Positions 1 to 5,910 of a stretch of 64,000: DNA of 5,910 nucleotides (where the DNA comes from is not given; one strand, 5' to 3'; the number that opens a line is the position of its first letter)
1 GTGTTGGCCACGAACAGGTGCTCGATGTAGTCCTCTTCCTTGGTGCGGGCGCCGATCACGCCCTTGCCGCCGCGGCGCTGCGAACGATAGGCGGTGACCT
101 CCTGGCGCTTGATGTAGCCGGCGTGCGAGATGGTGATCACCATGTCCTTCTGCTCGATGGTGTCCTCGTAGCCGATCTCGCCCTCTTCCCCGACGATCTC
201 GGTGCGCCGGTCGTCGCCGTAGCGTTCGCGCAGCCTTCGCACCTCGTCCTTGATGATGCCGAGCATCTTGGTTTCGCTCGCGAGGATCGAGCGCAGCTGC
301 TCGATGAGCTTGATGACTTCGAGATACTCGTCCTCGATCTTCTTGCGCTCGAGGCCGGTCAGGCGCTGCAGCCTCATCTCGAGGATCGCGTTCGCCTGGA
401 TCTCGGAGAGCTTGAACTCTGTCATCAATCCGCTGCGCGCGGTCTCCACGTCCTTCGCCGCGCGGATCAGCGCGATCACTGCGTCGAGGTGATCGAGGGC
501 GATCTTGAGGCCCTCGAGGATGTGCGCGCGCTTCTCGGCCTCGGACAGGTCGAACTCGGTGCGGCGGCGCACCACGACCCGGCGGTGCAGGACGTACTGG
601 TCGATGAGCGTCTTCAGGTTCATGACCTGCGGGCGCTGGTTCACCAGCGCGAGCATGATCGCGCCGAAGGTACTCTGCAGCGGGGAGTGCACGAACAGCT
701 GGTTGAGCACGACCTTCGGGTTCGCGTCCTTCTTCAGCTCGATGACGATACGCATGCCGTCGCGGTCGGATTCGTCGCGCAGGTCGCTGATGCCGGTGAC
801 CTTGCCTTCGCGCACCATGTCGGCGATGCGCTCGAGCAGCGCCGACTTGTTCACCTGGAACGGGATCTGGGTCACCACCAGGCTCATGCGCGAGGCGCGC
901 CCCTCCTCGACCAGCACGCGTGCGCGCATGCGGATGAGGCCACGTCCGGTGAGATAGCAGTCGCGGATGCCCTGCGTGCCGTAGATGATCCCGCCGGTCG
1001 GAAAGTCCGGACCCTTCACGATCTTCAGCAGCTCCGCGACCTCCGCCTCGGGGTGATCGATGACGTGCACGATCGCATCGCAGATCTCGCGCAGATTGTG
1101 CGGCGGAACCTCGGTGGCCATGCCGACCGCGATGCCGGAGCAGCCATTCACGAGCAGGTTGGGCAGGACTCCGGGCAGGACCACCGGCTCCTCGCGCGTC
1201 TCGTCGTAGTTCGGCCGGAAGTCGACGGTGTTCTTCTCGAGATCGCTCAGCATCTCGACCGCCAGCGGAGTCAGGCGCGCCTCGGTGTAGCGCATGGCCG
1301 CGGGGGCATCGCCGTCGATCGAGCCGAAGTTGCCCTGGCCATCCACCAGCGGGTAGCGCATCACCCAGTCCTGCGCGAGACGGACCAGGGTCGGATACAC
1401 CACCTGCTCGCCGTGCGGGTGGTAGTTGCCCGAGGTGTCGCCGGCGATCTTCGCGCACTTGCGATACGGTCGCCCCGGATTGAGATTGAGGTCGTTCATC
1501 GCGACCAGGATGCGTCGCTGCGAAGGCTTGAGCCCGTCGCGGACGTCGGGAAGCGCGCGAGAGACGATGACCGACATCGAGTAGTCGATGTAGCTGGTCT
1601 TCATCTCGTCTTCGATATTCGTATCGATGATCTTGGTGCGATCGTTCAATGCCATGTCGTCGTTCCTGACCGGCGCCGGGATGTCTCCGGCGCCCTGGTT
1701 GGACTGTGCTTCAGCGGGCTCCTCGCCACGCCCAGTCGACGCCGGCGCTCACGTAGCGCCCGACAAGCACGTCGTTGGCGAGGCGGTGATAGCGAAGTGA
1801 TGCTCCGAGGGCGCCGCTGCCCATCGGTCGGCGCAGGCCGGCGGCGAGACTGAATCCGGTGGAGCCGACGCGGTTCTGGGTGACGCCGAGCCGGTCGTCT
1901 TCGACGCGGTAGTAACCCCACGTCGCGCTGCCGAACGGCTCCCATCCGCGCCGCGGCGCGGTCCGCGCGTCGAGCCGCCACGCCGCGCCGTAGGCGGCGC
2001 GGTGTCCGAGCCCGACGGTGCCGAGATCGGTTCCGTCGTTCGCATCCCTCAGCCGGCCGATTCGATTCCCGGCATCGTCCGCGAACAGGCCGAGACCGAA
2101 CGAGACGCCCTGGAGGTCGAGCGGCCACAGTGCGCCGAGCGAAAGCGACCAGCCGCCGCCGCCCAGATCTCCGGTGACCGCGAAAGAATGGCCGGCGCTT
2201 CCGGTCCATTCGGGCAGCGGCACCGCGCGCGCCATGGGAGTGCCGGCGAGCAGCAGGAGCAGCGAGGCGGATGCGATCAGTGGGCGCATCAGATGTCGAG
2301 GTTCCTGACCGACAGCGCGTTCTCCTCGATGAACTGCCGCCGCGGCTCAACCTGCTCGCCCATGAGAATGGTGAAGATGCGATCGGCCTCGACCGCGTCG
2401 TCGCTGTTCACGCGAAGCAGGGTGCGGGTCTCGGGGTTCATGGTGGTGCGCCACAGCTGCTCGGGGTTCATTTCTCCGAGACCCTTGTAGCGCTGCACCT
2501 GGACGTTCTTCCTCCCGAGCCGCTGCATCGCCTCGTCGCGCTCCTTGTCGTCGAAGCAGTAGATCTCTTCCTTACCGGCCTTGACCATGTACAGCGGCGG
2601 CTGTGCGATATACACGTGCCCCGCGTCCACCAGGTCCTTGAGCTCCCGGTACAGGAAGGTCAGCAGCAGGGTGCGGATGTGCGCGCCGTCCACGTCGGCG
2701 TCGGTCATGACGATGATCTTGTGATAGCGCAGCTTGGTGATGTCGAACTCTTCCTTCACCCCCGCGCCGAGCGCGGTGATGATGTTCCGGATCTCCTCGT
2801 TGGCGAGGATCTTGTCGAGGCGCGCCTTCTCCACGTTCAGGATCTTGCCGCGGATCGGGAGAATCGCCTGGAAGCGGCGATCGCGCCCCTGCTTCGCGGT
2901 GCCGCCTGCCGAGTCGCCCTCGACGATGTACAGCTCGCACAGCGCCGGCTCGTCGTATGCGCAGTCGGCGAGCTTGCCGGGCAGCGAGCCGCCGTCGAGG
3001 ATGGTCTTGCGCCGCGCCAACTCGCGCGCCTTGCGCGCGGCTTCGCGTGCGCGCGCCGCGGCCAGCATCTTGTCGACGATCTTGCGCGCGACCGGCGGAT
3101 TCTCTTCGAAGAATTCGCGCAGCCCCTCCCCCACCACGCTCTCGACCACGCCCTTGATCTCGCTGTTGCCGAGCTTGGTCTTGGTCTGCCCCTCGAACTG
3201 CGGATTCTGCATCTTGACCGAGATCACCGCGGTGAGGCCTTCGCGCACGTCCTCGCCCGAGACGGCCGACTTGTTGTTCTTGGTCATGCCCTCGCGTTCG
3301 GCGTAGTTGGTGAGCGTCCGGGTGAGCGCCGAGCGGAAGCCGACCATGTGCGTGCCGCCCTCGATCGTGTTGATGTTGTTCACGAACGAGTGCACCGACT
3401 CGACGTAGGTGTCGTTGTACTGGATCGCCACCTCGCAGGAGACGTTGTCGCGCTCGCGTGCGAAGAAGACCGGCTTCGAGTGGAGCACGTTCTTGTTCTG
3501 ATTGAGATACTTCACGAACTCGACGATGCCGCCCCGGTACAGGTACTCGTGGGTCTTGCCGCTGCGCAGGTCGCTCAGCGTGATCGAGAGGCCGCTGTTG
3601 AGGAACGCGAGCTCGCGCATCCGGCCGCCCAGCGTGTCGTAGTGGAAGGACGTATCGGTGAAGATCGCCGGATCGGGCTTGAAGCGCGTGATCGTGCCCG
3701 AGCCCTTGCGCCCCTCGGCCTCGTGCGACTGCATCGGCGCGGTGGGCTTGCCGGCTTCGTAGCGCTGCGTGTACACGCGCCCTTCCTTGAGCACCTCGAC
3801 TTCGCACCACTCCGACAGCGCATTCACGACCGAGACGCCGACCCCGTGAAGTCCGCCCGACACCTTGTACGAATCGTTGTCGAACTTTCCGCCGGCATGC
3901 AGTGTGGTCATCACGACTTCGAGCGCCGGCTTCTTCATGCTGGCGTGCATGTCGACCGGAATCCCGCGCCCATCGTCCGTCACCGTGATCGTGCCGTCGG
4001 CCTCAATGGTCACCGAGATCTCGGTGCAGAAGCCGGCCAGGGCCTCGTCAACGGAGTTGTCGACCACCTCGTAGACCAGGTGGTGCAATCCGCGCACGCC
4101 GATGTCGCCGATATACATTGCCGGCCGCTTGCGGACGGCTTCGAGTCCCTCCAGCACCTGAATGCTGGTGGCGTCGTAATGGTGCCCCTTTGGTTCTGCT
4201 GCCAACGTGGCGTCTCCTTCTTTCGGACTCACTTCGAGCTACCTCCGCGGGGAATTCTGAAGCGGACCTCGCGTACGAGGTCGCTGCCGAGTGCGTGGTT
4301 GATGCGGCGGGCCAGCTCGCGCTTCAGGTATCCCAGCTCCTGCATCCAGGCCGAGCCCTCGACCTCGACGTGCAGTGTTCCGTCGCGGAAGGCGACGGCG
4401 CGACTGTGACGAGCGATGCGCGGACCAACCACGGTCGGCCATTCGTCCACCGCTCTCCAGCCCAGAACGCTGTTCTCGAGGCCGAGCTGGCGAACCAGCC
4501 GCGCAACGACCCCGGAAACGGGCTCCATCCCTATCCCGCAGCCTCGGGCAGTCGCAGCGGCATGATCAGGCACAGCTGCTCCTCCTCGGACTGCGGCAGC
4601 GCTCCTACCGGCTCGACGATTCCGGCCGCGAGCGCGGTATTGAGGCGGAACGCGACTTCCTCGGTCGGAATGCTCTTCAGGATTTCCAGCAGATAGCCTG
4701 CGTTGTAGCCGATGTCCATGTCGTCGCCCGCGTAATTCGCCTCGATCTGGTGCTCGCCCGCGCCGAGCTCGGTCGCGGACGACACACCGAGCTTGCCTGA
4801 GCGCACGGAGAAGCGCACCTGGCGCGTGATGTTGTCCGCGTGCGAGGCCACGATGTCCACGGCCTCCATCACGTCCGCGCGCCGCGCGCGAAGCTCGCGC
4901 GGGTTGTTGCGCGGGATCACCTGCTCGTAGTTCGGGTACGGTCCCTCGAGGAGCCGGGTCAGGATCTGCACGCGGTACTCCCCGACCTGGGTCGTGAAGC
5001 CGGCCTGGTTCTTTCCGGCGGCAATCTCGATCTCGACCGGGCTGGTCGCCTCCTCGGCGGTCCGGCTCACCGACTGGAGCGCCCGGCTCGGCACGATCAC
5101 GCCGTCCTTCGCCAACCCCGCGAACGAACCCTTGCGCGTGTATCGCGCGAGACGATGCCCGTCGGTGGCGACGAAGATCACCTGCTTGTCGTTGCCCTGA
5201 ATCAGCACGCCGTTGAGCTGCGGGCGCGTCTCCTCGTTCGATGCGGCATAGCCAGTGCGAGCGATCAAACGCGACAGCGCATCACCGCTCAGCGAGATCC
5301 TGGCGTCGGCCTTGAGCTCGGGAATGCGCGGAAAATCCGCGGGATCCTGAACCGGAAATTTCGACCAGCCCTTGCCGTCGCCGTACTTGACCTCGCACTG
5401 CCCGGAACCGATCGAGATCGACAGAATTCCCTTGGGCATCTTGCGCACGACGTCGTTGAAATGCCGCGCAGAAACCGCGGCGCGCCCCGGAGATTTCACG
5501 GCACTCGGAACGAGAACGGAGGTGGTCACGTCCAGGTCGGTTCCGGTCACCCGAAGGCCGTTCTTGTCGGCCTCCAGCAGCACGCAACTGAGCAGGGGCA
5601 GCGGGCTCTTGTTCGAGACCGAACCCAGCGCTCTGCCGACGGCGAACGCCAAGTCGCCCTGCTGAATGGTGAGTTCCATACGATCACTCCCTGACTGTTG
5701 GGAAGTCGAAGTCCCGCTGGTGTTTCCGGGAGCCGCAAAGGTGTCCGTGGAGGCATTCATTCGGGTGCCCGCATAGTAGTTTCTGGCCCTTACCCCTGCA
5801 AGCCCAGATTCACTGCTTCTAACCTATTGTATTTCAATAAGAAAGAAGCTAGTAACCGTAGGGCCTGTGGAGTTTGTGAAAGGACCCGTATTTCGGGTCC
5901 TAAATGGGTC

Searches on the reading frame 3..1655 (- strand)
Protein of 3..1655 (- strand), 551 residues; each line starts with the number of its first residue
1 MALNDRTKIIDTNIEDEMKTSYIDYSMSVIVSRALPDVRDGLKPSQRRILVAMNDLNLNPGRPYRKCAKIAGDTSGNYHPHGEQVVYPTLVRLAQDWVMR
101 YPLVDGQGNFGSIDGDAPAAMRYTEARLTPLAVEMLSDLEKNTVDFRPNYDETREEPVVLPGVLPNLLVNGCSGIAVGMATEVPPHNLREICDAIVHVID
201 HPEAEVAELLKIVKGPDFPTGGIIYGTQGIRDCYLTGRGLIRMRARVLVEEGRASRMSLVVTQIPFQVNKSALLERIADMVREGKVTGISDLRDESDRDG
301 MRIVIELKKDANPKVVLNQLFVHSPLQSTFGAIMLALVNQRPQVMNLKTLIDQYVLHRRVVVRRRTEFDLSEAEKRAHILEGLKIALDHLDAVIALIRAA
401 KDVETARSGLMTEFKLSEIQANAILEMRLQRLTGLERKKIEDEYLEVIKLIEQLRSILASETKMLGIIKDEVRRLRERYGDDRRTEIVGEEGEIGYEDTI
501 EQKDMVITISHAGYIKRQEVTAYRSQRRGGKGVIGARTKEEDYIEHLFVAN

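Call 54: search_protein_families(library=pfam, proteins=[window:3-1655:-], max_evalue=0.0001)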
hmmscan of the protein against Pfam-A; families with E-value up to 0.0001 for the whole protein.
window:3-1655:- (551 aa): 2 families
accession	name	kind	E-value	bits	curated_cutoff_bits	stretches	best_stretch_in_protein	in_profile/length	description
PF00521.26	DNA_topoisoIV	-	2.6e-161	537.7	31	1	33-472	1-431/432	DNA gyrase/topoisomerase IV, subunit A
PF03989.18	DNA_gyraseA_C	-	5.3e-14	51.8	27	1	504-551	1-48/48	DNA gyrase C-terminal domain, beta-propeller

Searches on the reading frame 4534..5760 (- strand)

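Call 54: search_protein_families(library=pfam, proteins=[window:4534-5760:-], max_evalue=0.0001)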
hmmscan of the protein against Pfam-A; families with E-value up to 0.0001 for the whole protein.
window:4534-5760:- (409 aa): 3 families
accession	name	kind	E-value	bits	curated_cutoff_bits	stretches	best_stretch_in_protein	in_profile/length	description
PF00712.24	DNA_pol3_beta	-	8.8e-25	87.6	24.4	1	28-146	1-119/120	DNA polymerase III beta subunit, N-terminal domain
PF02767.21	DNA_pol3_beta_2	-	2.9e-22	79.6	27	1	157-277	2-116/116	DNA polymerase III beta subunit, central domain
PF02768.20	DNA_pol3_beta_3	-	2.7e-15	56.7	27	1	280-385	2-108/121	DNA polymerase III beta subunit, C-terminal domain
